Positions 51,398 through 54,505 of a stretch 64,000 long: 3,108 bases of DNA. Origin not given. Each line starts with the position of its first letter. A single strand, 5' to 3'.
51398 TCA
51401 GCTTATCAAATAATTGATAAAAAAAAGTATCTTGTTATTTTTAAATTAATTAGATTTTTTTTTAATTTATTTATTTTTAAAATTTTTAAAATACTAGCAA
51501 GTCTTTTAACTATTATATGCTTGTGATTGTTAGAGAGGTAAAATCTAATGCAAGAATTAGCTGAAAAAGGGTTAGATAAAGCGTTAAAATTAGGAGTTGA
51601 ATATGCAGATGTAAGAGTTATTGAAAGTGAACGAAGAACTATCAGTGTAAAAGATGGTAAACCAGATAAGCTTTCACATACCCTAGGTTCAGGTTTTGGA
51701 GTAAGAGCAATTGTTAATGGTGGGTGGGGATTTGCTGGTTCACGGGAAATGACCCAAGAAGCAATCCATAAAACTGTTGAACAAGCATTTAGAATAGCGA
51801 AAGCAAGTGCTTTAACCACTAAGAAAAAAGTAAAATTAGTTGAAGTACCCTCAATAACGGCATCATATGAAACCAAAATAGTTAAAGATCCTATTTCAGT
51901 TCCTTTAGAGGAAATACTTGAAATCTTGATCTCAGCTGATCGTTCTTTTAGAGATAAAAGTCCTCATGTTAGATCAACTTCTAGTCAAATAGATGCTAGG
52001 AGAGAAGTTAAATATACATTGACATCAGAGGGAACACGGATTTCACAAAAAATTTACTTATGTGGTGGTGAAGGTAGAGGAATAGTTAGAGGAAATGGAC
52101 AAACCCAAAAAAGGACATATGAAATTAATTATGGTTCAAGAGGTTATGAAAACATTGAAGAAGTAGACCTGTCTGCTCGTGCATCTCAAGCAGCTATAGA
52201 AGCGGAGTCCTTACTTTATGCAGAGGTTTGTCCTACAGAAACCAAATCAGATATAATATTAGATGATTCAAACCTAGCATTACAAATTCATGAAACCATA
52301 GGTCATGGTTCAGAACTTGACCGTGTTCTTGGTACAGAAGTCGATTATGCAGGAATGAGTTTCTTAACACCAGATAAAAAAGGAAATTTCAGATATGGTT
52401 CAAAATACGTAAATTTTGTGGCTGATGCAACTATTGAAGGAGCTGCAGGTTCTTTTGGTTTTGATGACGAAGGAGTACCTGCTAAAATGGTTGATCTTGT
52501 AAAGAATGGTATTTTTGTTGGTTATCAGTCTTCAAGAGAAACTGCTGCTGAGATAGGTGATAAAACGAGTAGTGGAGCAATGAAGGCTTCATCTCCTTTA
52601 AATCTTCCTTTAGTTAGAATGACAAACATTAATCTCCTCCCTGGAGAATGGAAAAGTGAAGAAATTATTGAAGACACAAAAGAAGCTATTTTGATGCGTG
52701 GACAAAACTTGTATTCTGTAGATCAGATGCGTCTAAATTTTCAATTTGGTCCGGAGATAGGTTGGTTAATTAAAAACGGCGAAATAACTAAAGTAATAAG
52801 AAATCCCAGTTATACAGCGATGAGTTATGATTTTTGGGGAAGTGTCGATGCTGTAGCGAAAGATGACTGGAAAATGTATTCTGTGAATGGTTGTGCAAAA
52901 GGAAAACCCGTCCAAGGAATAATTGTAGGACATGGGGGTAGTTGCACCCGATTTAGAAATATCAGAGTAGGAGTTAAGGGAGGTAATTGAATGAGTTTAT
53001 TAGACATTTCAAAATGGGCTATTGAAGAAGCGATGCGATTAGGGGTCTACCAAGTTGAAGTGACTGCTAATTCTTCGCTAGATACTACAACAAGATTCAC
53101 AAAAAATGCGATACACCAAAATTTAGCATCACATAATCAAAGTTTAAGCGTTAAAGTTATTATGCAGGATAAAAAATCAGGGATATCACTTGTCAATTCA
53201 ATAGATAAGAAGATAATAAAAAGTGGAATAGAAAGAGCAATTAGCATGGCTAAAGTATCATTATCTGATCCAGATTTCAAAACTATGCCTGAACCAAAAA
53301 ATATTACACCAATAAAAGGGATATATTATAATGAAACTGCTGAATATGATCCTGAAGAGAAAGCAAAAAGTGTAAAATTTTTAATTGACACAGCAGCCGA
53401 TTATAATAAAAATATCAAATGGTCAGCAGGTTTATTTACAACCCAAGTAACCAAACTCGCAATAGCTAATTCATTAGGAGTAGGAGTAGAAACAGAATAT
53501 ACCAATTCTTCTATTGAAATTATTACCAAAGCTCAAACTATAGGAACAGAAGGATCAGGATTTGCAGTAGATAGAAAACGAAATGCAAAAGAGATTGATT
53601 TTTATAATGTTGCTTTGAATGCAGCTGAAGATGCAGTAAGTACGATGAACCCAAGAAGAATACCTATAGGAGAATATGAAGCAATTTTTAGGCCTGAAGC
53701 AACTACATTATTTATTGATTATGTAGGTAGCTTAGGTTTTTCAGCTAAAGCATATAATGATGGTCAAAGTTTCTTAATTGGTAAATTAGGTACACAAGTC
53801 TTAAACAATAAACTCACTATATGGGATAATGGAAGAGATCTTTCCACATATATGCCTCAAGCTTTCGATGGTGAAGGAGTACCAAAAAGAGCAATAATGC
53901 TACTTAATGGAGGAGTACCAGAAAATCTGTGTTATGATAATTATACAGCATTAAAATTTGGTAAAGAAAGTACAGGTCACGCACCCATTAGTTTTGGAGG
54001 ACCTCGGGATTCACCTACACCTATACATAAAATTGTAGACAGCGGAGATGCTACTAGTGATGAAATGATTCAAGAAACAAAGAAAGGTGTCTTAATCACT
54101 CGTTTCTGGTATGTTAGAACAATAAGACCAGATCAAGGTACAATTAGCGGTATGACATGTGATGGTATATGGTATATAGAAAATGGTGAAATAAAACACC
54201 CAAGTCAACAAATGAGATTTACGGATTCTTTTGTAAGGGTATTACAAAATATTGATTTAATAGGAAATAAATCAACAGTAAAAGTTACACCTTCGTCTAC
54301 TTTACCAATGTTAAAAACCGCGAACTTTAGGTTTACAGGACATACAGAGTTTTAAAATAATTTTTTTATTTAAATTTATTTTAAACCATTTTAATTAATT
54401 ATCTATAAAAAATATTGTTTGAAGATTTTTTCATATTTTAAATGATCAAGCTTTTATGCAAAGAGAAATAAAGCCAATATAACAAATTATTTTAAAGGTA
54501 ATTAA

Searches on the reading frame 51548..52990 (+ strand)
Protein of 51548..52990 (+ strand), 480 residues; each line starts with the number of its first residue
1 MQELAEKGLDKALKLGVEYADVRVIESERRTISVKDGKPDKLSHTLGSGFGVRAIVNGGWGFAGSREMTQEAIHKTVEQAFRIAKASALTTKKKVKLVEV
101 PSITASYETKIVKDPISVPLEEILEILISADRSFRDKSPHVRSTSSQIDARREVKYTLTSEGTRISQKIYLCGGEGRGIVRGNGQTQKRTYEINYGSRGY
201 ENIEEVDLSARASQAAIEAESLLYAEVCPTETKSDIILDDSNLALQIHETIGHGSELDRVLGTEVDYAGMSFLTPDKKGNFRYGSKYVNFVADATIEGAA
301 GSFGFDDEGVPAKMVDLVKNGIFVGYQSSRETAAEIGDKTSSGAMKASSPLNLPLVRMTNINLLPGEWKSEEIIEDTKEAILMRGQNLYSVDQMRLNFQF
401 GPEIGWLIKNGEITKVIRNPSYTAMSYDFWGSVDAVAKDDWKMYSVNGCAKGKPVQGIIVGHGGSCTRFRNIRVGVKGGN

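Call 22: search_protein_families(library=padloc, proteins=[window:51548-52990:+], max_evalue=0.01)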
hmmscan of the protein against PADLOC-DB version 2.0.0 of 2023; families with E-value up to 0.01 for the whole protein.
window:51548-52990:+ (480 aa): 0 families

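Call 71: find_homologous_proteins(query=window:51548-52987:+, max_evalue=1e-60)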
Query window:51548-52987:+ (480 aa): 7885 proteins with E <= 1e-60 among 8000 candidates; the best 120 are listed.
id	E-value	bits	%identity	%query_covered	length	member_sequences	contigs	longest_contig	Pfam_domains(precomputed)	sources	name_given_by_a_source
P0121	0.0e+0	1069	100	100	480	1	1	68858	PF01523.22,PF19290.5,PF19289.5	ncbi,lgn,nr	ncbi:TldD/PmbA family protein [Candidatus Bathyarchaeota archaeon]|nr:TldD/PmbA family protein [Cand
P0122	3.8e-264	895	82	100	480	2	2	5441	PF01523.22,PF19289.5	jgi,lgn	-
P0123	3.9e-214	730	67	99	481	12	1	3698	PF01523.22,PF19290.5,PF19289.5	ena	-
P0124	1.5e-210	718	67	100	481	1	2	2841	PF01523.22,PF19290.5,PF19289.5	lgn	-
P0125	4.3e-208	710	66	99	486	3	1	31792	PF01523.22,PF19290.5,PF19289.5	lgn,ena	-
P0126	1.7e-207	708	65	99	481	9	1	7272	PF01523.22,PF19290.5,PF19289.5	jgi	-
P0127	9.1e-205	699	64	100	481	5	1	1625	PF01523.22,PF19290.5,PF19289.5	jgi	jgi:TldD protein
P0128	5.1e-199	680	63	100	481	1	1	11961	PF01523.22,PF19290.5,PF19289.5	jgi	-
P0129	9.3e-199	679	62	100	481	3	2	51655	PF01523.22,PF19290.5,PF19289.5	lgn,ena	-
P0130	1.1e-184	633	59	99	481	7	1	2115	PF01523.22,PF19290.5,PF19289.5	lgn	-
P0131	2.5e-184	632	58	99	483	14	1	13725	PF01523.22,PF19290.5,PF19289.5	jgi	jgi:TldD protein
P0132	4.5e-184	631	60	99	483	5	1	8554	PF01523.22,PF19290.5,PF19289.5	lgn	-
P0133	6.7e-183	627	59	99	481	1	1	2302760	PF01523.22,PF19290.5,PF19289.5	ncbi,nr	ncbi:MAG: TldD/PmbA family protein [Candidatus Bathyarchaeota archaeon]|nr:MAG: TldD/PmbA family pro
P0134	1.1e-181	623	56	100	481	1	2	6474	PF01523.22,PF19290.5,PF19289.5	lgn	-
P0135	1.8e-181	622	57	99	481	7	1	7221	PF01523.22,PF19290.5,PF19289.5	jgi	jgi:TldD protein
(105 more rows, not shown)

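Call 72: find_encoding_contigs(protein=P0122, flank=10000, max_places=3)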
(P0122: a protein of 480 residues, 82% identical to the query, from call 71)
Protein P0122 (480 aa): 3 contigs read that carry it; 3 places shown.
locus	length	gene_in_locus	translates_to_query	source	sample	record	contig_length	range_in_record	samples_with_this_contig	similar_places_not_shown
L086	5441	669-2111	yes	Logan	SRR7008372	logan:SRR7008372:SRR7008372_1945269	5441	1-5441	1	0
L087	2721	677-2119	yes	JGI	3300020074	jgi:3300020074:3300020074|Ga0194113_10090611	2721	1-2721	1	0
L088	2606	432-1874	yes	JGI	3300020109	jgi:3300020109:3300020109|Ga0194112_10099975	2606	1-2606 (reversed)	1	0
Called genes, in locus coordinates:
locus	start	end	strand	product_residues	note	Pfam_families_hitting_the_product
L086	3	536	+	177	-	?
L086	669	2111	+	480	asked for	PF01523:PmbA_TldD_1st, PF19289:PmbA_TldD_3rd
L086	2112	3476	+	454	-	PF19289:PmbA_TldD_3rd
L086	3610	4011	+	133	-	PF00383:dCMP_cyt_deam_1, PF14437:MafB19-deam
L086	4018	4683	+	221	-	PF13328:HD_4, PF01966:HD (weak)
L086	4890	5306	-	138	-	PF13474:SnoaL_3 (weak), PF14534:DUF4440, PF12680:SnoaL_2 (weak)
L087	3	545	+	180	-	?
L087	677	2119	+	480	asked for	PF01523:PmbA_TldD_1st, PF19289:PmbA_TldD_3rd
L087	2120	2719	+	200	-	?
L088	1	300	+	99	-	?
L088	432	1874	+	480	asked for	PF01523:PmbA_TldD_1st, PF19289:PmbA_TldD_3rd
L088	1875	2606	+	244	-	?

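Call 74: find_encoding_contigs(protein=P0125, flank=10000, max_places=2)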
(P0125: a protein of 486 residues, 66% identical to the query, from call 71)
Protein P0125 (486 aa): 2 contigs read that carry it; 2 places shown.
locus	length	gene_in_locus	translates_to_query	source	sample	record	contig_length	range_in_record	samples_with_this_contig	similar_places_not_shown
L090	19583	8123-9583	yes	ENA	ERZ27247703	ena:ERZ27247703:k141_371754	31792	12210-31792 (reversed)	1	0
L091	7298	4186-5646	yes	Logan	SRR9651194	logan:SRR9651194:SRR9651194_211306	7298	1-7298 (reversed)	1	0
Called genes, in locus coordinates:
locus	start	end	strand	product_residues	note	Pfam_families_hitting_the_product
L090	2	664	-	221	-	?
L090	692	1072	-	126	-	-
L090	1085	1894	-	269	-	-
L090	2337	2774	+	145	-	PF14196:ATC_hydrolase (weak)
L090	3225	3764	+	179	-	-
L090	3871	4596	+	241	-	PF00005:ABC_tran, PF13304:AAA_21 (faint)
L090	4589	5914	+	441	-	PF12679:ABC2_membrane_2, PF12698:ABC2_membrane_3, PF12730:ABC2_membrane_4 (weak), PF01061:ABC2_membrane (weak)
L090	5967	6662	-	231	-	PF01987:AIM24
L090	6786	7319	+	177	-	PF25087:GMPPB_C (faint), PF21711:DCTN5 (weak), PF25084:LbH_EIF2B, PF00132:Hexapep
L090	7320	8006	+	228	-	-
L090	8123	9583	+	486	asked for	PF01523:PmbA_TldD_1st, PF19290:PmbA_TldD_2nd, PF19289:PmbA_TldD_3rd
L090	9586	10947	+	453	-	PF01523:PmbA_TldD_1st (faint), PF19290:PmbA_TldD_2nd (weak), PF19289:PmbA_TldD_3rd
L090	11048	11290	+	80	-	PF12797:Fer4_2 (weak), PF13484:Fer4_16 (faint), PF13534:Fer4_17 (faint), PF13237:Fer4_10, PF12838:Fer4_7, PF13187:Fer4_9, PF00037:Fer4 (weak), PF12838:Fer4_7 (weak), +7 more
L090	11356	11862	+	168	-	PF02870:Methyltransf_1N, PF01035:DNA_binding_1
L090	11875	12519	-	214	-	PF13483:Lactamase_B_3, PF12706:Lactamase_B_2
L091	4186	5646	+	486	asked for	PF01523:PmbA_TldD_1st, PF19290:PmbA_TldD_2nd, PF19289:PmbA_TldD_3rd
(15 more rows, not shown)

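Call 86: find_encoding_contigs(protein=P0129, flank=10000, max_places=1)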
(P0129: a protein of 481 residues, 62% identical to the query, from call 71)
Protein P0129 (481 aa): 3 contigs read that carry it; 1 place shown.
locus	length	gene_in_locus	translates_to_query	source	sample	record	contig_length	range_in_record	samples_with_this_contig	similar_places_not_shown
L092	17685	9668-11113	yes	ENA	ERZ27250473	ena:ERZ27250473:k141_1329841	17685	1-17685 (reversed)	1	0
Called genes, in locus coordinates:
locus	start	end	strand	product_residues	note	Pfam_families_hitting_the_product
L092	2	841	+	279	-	?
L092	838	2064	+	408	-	PF12704:MacB_PCD, PF02687:FtsX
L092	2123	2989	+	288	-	PF01972:SDH_protease, PF25145:NfeD1b_N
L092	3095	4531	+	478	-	PF01523:PmbA_TldD_1st, PF19290:PmbA_TldD_2nd, PF19289:PmbA_TldD_3rd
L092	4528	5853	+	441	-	PF19290:PmbA_TldD_2nd (weak), PF19289:PmbA_TldD_3rd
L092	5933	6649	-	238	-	PF00702:Hydrolase, PF12710:HAD, PF13344:Hydrolase_6 (faint), PF13419:HAD_2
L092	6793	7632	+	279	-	PF04414:tRNA_deacylase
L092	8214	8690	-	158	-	PF12641:Flavodoxin_3 (weak), PF12724:Flavodoxin_5 (weak), PF00258:Flavodoxin_1, PF03358:FMN_red (weak)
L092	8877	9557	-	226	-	PF08901:DUF1847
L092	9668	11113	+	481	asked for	PF01523:PmbA_TldD_1st, PF19290:PmbA_TldD_2nd, PF19289:PmbA_TldD_3rd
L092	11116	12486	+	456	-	PF01523:PmbA_TldD_1st (weak), PF19289:PmbA_TldD_3rd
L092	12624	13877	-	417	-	PF12832:MFS_1_like, PF07690:MFS_1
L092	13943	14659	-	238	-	PF04909:Amidohydro_2 (weak)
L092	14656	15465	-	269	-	PF04909:Amidohydro_2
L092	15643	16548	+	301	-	PF01795:Methyltransf_5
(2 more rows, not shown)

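Call 87: find_encoding_contigs(protein=P0133, flank=10000, max_places=1)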
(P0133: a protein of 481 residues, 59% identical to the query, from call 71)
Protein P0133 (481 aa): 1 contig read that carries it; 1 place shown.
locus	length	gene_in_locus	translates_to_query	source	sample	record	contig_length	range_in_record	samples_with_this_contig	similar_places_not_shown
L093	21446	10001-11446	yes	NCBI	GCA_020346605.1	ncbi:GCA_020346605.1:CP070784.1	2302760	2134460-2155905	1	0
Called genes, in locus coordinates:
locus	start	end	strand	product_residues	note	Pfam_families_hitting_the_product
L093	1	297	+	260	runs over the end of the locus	PF00924:MS_channel_2nd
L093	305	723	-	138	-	PF00939:Na_sulph_symp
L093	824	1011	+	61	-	-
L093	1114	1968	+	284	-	PF00248:Aldo_ket_red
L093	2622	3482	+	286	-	-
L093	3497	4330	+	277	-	PF23023:Anti-Pycsar_Apyc1, PF13483:Lactamase_B_3 (weak), PF00753:Lactamase_B (weak), PF12706:Lactamase_B_2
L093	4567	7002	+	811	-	PF00133:tRNA-synt_1, PF01406:tRNA-synt_1e (faint), PF09334:tRNA-synt_1g, PF08264:Anticodon_1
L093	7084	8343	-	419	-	PF03463:eRF1_1, PF18854:baeRF_family10, PF03464:eRF1_2, PF18859:acVLRF1 (weak), PF03465:eRF1_3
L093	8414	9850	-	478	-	PF06277:EutA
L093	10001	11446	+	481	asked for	PF01523:PmbA_TldD_1st, PF19290:PmbA_TldD_2nd (weak), PF19289:PmbA_TldD_3rd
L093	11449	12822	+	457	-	PF19290:PmbA_TldD_2nd, PF19289:PmbA_TldD_3rd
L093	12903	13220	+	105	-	PF00583:Acetyltransf_1, PF13508:Acetyltransf_7 (weak)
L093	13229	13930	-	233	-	PF00696:AA_kinase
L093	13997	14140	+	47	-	-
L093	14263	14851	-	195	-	PF00296:Bac_luciferase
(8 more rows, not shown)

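Call 93: search_protein_families(library=ncbifam, proteins=[window:51548-52990:+], max_evalue=0.001)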
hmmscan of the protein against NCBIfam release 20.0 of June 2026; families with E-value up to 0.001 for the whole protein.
window:51548-52990:+ (480 aa): 2 families
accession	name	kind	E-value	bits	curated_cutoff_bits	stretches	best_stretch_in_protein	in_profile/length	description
NF040952.1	Arch_mtprotase_TldD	equivalog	2e-51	175.2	635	1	8-475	3-443/443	zinc metalloprotease TldD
NF008006.0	PRK10735.1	equivalog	2.6e-29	102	513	1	17-475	33-478/481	metalloprotease TldD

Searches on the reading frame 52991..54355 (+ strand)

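Call 22: search_protein_families(library=padloc, proteins=[window:52991-54355:+], max_evalue=0.01)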
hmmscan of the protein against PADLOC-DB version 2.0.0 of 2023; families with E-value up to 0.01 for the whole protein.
window:52991-54355:+ (454 aa): 0 families

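Call 93: search_protein_families(library=ncbifam, proteins=[window:52991-54355:+], max_evalue=0.001)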
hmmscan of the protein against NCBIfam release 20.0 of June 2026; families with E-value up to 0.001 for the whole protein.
window:52991-54355:+ (454 aa): 3 families
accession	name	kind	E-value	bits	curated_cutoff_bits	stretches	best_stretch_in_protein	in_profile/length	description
NF008268.0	PRK11040.1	equivalog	1.2e-21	76.9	438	1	22-427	34-424/446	metalloprotease PmbA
NF040952.1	Arch_mtprotase_TldD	equivalog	2.2e-17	63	635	1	11-427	4-411/443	zinc metalloprotease TldD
NF008006.0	PRK10735.1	equivalog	1.4e-07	30.4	513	1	249-428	268-445/481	metalloprotease TldD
